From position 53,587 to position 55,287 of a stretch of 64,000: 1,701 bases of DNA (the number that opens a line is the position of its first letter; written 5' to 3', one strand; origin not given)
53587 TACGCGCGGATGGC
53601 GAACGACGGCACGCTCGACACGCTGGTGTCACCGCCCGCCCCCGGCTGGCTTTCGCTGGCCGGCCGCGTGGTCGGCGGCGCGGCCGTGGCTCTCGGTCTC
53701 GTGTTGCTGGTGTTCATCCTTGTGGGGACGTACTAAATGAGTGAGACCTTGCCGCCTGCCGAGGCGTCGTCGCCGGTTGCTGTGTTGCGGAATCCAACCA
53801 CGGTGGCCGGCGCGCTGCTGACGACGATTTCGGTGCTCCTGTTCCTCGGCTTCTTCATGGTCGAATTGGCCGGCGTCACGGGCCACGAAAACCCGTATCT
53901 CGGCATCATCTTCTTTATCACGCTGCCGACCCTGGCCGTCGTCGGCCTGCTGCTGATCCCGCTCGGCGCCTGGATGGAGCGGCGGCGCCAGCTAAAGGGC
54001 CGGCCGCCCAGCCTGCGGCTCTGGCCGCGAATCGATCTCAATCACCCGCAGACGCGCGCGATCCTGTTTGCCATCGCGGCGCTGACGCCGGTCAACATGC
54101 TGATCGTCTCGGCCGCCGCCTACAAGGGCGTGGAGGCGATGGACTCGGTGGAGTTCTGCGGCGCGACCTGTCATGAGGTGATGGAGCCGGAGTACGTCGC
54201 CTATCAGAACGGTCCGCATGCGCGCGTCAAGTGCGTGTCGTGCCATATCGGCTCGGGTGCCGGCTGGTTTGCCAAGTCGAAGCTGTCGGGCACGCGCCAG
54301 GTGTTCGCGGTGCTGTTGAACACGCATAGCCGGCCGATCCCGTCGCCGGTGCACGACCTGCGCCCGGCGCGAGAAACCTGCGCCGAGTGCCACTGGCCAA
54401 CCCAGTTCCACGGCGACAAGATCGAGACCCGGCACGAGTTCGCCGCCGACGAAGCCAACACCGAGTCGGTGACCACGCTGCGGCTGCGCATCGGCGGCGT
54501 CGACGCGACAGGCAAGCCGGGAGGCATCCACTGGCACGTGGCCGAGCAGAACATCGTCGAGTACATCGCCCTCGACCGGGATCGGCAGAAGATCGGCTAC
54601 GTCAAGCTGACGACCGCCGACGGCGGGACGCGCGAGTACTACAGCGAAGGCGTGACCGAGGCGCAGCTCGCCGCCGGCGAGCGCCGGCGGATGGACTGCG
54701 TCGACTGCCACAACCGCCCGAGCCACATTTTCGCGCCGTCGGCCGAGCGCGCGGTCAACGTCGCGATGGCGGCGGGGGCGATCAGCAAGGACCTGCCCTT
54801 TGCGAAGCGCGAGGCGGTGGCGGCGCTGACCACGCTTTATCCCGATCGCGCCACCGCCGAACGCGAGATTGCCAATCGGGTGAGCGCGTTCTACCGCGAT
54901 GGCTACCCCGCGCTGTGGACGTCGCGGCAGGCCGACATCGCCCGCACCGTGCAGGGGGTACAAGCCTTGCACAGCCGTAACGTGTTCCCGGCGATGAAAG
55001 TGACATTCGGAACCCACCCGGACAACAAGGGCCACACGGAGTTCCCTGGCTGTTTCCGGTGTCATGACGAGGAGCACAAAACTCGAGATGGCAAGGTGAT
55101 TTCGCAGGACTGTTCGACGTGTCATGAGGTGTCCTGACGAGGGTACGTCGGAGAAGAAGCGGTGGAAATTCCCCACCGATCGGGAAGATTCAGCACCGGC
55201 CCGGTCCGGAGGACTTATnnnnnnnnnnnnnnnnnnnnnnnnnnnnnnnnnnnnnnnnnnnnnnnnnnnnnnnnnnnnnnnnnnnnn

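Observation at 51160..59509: Multihaem locus joining an MtrA/MtrB-type porin-cytochrome conduit to two different inner-membrane quinol-oxidoreductase-like modules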

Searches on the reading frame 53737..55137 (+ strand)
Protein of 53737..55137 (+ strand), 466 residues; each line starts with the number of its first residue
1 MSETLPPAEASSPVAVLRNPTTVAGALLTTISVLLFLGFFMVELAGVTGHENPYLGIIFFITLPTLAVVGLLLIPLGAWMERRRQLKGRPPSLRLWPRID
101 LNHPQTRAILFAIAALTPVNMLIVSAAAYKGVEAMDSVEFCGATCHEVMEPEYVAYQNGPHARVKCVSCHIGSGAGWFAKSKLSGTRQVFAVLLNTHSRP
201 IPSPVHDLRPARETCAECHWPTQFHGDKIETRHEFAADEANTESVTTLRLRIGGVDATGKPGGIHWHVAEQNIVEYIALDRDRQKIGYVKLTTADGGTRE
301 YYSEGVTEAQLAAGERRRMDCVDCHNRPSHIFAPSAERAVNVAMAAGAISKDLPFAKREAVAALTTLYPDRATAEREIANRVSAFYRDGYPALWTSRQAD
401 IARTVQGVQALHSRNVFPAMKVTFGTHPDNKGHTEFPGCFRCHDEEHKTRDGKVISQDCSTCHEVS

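Call 3: search_protein_families(library=pfam, proteins=[window:53737-55137:+], max_evalue=0.01)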
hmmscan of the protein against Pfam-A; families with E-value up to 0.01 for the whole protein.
window:53737-55137:+ (466 aa): 4 families
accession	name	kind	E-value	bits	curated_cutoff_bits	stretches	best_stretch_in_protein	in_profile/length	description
PF03264.19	Cytochrom_NNT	-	2.7e-08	34.2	24.1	1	107-196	5-98/174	NapC/NirT cytochrome c family, N-terminal region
PF14522.11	Cytochrome_C7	-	1.7e-07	31.4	24.8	0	431-464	39-67/67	Cytochrome c7 and related cytochrome c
PF02085.21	Cytochrom_CIII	-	0.0004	21.1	22.9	0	151-221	18-84/101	Class III cytochrome C family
PF14537.11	Cytochrom_c3_2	-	0.0027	18.6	25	0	438-464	8-34/79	Cytochrome c3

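Call 4: search_protein_families(library=ncbifam, proteins=[window:53737-55137:+], max_evalue=0.01)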
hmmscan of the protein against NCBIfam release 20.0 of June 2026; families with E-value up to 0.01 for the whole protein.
window:53737-55137:+ (466 aa): 5 families
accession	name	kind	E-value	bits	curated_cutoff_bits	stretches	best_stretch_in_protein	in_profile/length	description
TIGR03153.1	cytochr_NrfH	equivalog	6.2e-13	49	134.2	1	125-222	14-112/138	cytochrome c nitrite reductase small subunit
NF011606.0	PRK15032.1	equivalog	1.6e-05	24.2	455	1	100-201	7-111/390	pentaheme c-type cytochrome TorC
TIGR02162.1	torC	equivalog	0.00011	21.6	478.2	1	101-195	7-106/387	pentaheme c-type cytochrome TorC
TIGR02161.1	napC_nirT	subfamily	0.0016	18.3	310.6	0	110-195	17-107/185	periplasmic nitrate (or nitrite) reductase c-type cytochrome, NapC/NirT family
NF047727.1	4hemeCytCCctA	equivalog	0.003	17.7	180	1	433-464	34-65/109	tetraheme c-type cytochrome CctA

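Call 12: find_homologous_proteins(query=window:53737-55137:+, max_evalue=0.001)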
Query window:53737-55137:+ (466 aa): 7701 proteins with E <= 0.001 among 8000 candidates; the best 120 are listed.
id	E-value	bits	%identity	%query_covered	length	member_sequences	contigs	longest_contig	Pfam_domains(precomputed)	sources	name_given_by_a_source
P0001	0.0e+0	1038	95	100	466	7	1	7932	PF03264.20,PF14522.12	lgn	-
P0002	0.0e+0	1033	95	100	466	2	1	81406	PF03264.20,PF14522.12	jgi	-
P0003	0.0e+0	1011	93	100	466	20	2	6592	PF03264.20,PF14522.12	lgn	-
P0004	5.4e-294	993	91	100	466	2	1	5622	PF03264.20,PF14522.12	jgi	jgi:hypothetical protein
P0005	8.4e-294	992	91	100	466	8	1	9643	PF03264.20,PF14522.12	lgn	-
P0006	6.5e-289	976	89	100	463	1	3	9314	PF14537.12,PF03264.20,PF14522.12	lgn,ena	-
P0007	8.1e-287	969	88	100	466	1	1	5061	PF03264.20,PF02085.22,PF14522.12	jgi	jgi:hypothetical protein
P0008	9.8e-286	966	87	100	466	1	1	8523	PF03264.20,PF14522.12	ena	-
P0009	1.4e-285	965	87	100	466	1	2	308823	PF03264.20,PF14522.12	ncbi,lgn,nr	ncbi:MAG: NapC/NirT family cytochrome c [Acidobacteriota bacterium]|nr:NapC/NirT family cytochrome c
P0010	3.8e-274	928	83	100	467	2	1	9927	PF03264.20,PF14522.12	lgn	-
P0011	6.3e-272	920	83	100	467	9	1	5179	PF03264.20,PF02085.22,PF14522.12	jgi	jgi:hypothetical protein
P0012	1.1e-268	910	83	100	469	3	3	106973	PF03264.20,PF14522.12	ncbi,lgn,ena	-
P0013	5.5e-252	855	91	88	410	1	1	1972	PF03264.20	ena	-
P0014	1.3e-242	824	73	98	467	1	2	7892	PF03264.20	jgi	jgi:hypothetical protein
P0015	3.8e-242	822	73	99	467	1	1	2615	PF03264.20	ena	-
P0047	1.0e-209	715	67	97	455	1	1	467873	PF03264.20,PF14522.12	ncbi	ncbi:MAG: cytochrome c3 family protein [Vicinamibacterales bacterium]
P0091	2.6e-180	618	59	96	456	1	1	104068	PF03264.20,PF14522.12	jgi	jgi:hypothetical protein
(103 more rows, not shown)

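Call 13: find_encoding_contigs(protein=P0009, flank=10000, max_places=2)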
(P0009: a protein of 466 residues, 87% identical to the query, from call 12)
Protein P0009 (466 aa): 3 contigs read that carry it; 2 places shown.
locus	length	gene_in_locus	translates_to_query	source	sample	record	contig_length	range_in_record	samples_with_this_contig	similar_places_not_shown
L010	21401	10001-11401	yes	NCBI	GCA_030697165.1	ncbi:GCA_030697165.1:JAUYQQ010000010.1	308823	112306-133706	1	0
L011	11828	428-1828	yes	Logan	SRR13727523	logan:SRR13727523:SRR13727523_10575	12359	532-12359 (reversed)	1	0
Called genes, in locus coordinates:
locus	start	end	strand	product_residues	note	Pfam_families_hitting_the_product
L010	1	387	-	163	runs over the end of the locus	PF00582:Usp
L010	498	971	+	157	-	PF00072:Response_reg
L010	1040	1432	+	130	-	PF00072:Response_reg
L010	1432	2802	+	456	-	PF00072:Response_reg, PF00158:Sigma54_activat, PF14532:Sigma54_activ_2, PF00004:AAA (weak), PF07728:AAA_5 (weak), PF25601:AAA_lid_14, PF02954:HTH_8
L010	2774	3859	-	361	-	PF00989:PAS, PF13188:PAS_8, PF24820:Diguanyl_cycl_sensor (weak), PF08448:PAS_4, PF13426:PAS_9, PF00512:HisKA, PF02518:HATPase_c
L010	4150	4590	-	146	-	PF00571:CBS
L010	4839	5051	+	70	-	-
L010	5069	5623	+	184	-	PF13590:DUF4136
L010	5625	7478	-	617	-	PF00122:E1-E2_ATPase, PF00702:Hydrolase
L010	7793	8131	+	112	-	PF13442:Cytochrome_CBB3, PF00034:Cytochrom_C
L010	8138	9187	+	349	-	PF03264:Cytochrom_NNT (faint), PF14537:Cytochrom_c3_2 (faint), PF09699:Paired_CXXCH_1 (faint), PF22678:Cytochrom_c_NrfB-like (faint), PF14522:Cytochrome_C7 (weak)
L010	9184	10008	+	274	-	PF01292:Ni_hydr_CYTB (weak)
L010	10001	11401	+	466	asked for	PF03264:Cytochrom_NNT (weak), PF14522:Cytochrome_C7 (faint)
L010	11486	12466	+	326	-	PF13435:Cytochrome_C554 (faint), PF22113:Mtrc-MtrF_II-IV_dom (faint), PF14522:Cytochrome_C7 (faint), PF14537:Cytochrom_c3_2 (faint), PF22678:Cytochrom_c_NrfB-like (weak), PF09699:Paired_CXXCH_1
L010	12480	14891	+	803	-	PF11854:MtrB_PioB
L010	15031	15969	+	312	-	PF00582:Usp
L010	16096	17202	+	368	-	PF20181:DUF6544, PF21900:DUF6920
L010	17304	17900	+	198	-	-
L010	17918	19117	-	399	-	PF25876:HH_MFP_RND (weak), PF25967:RND-MFP_C (weak), PF25989:YknX_C, PF25975:CzcB_C (weak)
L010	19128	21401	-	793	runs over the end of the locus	PF02687:FtsX, PF12704:MacB_PCD, PF02687:FtsX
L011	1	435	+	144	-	?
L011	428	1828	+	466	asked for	PF03264:Cytochrom_NNT (weak), PF14522:Cytochrome_C7 (faint)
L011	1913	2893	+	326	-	PF13435:Cytochrome_C554 (faint), PF22113:Mtrc-MtrF_II-IV_dom (faint), PF14522:Cytochrome_C7 (faint), PF14537:Cytochrom_c3_2 (faint), PF22678:Cytochrom_c_NrfB-like (weak), PF09699:Paired_CXXCH_1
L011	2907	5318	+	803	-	PF11854:MtrB_PioB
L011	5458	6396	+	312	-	PF00582:Usp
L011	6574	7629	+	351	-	PF20181:DUF6544, PF21900:DUF6920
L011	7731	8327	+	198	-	-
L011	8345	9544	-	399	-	PF25876:HH_MFP_RND (weak), PF25967:RND-MFP_C (weak), PF25989:YknX_C, PF25975:CzcB_C (weak)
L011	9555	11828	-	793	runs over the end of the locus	PF02687:FtsX, PF12704:MacB_PCD, PF02687:FtsX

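Call 14: find_encoding_contigs(protein=P0047, flank=10000, max_places=2)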
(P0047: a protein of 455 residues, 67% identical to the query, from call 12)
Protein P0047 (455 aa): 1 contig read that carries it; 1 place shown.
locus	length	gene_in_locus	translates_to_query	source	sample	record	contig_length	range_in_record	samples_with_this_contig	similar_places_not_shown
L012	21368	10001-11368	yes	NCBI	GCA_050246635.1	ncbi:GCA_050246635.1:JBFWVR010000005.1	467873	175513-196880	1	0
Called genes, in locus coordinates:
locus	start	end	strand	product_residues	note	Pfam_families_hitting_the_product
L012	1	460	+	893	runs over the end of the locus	PF00330:Aconitase, PF00694:Aconitase_C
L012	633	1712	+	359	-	PF08331:QueG_DUF1730, PF00037:Fer4 (faint), PF13484:Fer4_16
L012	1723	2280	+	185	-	PF02622:DUF179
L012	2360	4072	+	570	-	PF03571:Peptidase_M49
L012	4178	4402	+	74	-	PF01106:NifU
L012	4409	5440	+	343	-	PF00158:Sigma54_activat, PF14532:Sigma54_activ_2, PF07728:AAA_5 (weak), PF25601:AAA_lid_14, PF02954:HTH_8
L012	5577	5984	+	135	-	-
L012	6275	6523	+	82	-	-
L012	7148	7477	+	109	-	PF13442:Cytochrome_CBB3, PF00034:Cytochrom_C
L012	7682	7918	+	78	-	PF00745:GlutR_dimer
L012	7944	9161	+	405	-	PF09699:Paired_CXXCH_1 (faint), PF14522:Cytochrome_C7 (faint), PF14537:Cytochrom_c3_2 (faint)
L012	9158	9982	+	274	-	PF01292:Ni_hydr_CYTB (weak)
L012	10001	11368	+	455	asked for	PF03264:Cytochrom_NNT (weak), PF14522:Cytochrome_C7 (faint)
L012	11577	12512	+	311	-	PF13435:Cytochrome_C554 (faint), PF14537:Cytochrom_c3_2 (faint), PF22113:Mtrc-MtrF_II-IV_dom (faint), PF14522:Cytochrome_C7 (faint), PF22678:Cytochrom_c_NrfB-like, PF09699:Paired_CXXCH_1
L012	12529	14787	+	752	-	PF11854:MtrB_PioB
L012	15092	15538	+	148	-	PF05573:NosL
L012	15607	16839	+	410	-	PF04055:Radical_SAM, PF13186:SPASM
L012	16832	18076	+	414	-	PF02308:MgtC, PF13194:DUF4010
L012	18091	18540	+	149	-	PF02566:OsmC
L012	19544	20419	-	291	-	PF00582:Usp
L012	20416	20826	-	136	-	PF03625:DUF302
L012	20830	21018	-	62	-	PF11127:YgaP-like_TM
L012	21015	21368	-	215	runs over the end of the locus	PF00582:Usp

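Call 15: find_encoding_contigs(protein=P0091, flank=10000, max_places=2)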
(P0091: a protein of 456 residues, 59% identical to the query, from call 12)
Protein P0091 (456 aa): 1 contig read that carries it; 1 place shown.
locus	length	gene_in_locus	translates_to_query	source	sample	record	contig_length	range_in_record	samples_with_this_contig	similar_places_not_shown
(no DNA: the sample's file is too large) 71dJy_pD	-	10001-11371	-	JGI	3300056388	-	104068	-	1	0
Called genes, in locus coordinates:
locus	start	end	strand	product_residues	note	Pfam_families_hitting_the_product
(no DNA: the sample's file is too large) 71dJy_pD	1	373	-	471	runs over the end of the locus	?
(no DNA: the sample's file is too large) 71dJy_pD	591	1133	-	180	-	-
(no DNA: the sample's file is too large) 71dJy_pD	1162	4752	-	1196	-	PF01855:POR_N, PF17147:PFOR_II, PF01558:POR, PF10371:EKR, PF00037:Fer4 (weak), PF12838:Fer4_7, PF13187:Fer4_9 (weak), PF13237:Fer4_10, +7 more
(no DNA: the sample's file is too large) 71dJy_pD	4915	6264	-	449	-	-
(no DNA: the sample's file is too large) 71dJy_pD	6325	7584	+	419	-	PF04055:Radical_SAM (weak)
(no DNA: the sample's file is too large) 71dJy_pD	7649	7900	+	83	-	PF00745:GlutR_dimer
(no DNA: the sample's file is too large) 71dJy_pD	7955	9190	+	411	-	PF14537:Cytochrom_c3_2 (faint), PF02085:Cytochrom_CIII (faint), PF03264:Cytochrom_NNT (faint), PF09699:Paired_CXXCH_1 (faint), PF14522:Cytochrome_C7 (faint), PF22678:Cytochrom_c_NrfB-like (faint)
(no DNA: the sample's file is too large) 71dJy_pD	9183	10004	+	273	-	PF01292:Ni_hydr_CYTB (weak)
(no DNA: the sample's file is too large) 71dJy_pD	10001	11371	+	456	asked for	PF03264:Cytochrom_NNT (weak), PF14522:Cytochrome_C7 (faint)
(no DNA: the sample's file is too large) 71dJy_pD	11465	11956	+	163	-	PF20587:DUF6789 (faint), PF07274:DUF1440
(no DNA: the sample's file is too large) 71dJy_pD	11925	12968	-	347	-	PF00155:Aminotran_1_2, PF00266:Aminotran_5 (weak), PF01041:DegT_DnrJ_EryC1 (faint), PF01053:Cys_Met_Meta_PP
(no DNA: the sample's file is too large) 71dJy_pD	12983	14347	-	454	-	PF13520:AA_permease_2, PF00324:AA_permease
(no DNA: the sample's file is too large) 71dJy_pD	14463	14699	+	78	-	-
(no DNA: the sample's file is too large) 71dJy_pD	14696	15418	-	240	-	PF01551:Peptidase_M23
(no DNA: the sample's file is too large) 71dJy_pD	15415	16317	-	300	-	PF01471:PG_binding_1 (weak), PF03734:YkuD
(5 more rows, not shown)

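Call 23: search_solved_structures(query=window:53737-55137:+, max_evalue=1)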
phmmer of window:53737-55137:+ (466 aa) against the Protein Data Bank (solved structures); distinct sequences matched with E-value up to 1: 6.
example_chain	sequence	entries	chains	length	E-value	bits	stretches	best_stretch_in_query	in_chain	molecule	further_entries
2j7a_C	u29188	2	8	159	0.0041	19.2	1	124-232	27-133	CYTOCHROME C QUINOL DEHYDROGENASE NRFH | NAPC/NIRT CYTOCHROME C FAMILY PROTEIN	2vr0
1wad_A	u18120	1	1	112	0.59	12.1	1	154-222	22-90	CYTOCHROME C3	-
1i77_A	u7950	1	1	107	0.66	11.9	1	154-220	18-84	CYTOCHROME C3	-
3cyr_A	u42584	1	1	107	0.68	11.8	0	153-219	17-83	CYTOCHROME C3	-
1qn0_A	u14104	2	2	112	0.83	11.6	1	154-222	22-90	CYTOCHROME C3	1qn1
1gm4_A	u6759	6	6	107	0.87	11.5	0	153-219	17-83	CYTOCHROME C3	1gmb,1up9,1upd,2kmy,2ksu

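Call 35: search_protein_representatives(protein=window:53737-55137:+)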
Query: 466 residues. Proteins with E-value up to 0.001 (for the whole library): 3387; up to 1e-10: 2081; up to 1e-30: 765. The best 150 are listed.
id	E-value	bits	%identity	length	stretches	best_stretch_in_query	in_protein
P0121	2.6e-146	504.5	50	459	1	15-464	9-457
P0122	1.3e-135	469.2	49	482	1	12-464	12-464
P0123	2.2e-132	458.6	48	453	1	17-464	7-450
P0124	9.0e-130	450.0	47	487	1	18-463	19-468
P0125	5.1e-128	444.2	45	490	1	18-463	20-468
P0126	8.8e-127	440.1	44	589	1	6-464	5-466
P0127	4.1e-126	437.9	45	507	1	15-464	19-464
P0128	1.9e-125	435.7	45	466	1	16-464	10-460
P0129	6.5e-125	433.9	45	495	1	18-465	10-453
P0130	1.1e-124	433.2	45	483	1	17-465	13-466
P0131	4.3e-124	431.2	45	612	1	14-464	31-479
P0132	7.7e-124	430.4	43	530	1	13-465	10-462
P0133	3.5e-123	428.2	44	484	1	19-464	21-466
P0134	1.3e-122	426.4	58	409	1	9-333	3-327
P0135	1.5e-122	426.2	43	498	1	18-465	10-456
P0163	1.2e-104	367.2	38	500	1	17-465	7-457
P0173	9.3e-103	360.9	40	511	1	16-465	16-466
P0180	2.6e-101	356.1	39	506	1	28-465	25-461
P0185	1.6e-100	353.5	39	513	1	12-464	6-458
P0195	1.8e-98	346.8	39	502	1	18-465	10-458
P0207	2.4e-96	339.8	37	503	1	18-465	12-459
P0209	1.1e-95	337.6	40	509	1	14-465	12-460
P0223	1.1e-92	327.7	38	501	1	1-465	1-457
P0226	5.2e-92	325.5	39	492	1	39-466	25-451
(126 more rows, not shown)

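Call 38: list_cluster_members(proteins=[P0129, P0135, P0163, P0173, P0180, P0185, P0195, P0207, P0209, P0223])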
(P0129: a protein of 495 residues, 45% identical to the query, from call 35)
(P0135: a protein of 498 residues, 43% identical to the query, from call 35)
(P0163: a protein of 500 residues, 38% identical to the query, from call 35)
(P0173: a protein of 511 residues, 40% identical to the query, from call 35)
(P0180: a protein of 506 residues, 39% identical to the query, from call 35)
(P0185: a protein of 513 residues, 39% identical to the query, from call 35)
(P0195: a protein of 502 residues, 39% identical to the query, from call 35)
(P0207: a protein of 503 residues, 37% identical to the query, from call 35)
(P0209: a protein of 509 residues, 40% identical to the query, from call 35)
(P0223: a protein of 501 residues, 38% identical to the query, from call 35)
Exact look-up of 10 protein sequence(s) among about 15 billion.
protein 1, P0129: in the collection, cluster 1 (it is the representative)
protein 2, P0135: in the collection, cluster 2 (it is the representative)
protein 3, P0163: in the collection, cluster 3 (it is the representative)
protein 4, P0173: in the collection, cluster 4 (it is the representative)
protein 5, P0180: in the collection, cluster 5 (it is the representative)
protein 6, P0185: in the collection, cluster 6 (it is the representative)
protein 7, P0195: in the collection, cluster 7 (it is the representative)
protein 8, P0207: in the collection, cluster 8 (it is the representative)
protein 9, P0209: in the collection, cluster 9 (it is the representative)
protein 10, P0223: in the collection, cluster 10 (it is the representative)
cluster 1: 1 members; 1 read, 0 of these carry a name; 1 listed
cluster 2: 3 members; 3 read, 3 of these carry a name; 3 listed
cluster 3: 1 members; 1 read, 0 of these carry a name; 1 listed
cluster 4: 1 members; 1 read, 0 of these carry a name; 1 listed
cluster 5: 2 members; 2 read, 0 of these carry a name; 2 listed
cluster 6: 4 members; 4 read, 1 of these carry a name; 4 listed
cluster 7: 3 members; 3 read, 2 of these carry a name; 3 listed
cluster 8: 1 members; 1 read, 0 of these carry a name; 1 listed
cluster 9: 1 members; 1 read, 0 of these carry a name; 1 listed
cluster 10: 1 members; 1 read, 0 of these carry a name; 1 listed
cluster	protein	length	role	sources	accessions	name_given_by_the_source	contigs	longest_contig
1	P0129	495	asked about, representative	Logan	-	-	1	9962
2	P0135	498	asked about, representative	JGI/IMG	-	nitrate/TMAO reductase-like tetraheme cytochrome c subunit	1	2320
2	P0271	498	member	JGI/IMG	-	nitrate/TMAO reductase-like tetraheme cytochrome c subunit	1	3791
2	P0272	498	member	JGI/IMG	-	hypothetical protein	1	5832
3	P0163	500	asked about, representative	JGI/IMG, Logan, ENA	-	-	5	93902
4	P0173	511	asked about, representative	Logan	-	-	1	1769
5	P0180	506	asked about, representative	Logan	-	-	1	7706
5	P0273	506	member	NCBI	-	-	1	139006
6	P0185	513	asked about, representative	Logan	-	-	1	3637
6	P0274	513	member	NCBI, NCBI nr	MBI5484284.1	MAG: NapC/NirT family cytochrome c [Deltaproteobacteria bacterium] | NapC/NirT family cytochrome c [Deltaproteobacteria bacterium]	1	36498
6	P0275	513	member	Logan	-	-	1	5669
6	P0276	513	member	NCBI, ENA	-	-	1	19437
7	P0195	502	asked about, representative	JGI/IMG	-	nitrate/TMAO reductase-like tetraheme cytochrome c subunit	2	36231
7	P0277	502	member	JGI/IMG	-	nitrate/TMAO reductase-like tetraheme cytochrome c subunit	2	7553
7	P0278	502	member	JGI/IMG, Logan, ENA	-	-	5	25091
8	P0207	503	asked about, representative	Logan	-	-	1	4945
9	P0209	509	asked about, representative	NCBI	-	-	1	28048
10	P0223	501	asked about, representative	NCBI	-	-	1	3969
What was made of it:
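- Tried and rejected: Ten candidate representatives were unnamed or not from Geobacter (call 38).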

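Call 51: find_encoding_contigs(protein=P0121, flank=8000, max_places=2)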
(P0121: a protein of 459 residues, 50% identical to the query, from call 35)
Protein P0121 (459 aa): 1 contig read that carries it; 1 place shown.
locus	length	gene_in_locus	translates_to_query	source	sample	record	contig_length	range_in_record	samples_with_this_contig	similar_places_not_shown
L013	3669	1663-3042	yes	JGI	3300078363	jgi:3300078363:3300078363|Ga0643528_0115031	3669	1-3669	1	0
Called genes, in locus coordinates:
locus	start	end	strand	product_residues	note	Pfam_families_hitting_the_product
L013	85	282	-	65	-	-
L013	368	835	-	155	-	PF03625:DUF302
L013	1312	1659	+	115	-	PF13442:Cytochrome_CBB3 (weak), PF00034:Cytochrom_C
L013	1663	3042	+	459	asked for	PF03264:Cytochrom_NNT (faint), PF14522:Cytochrome_C7 (faint)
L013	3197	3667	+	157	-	?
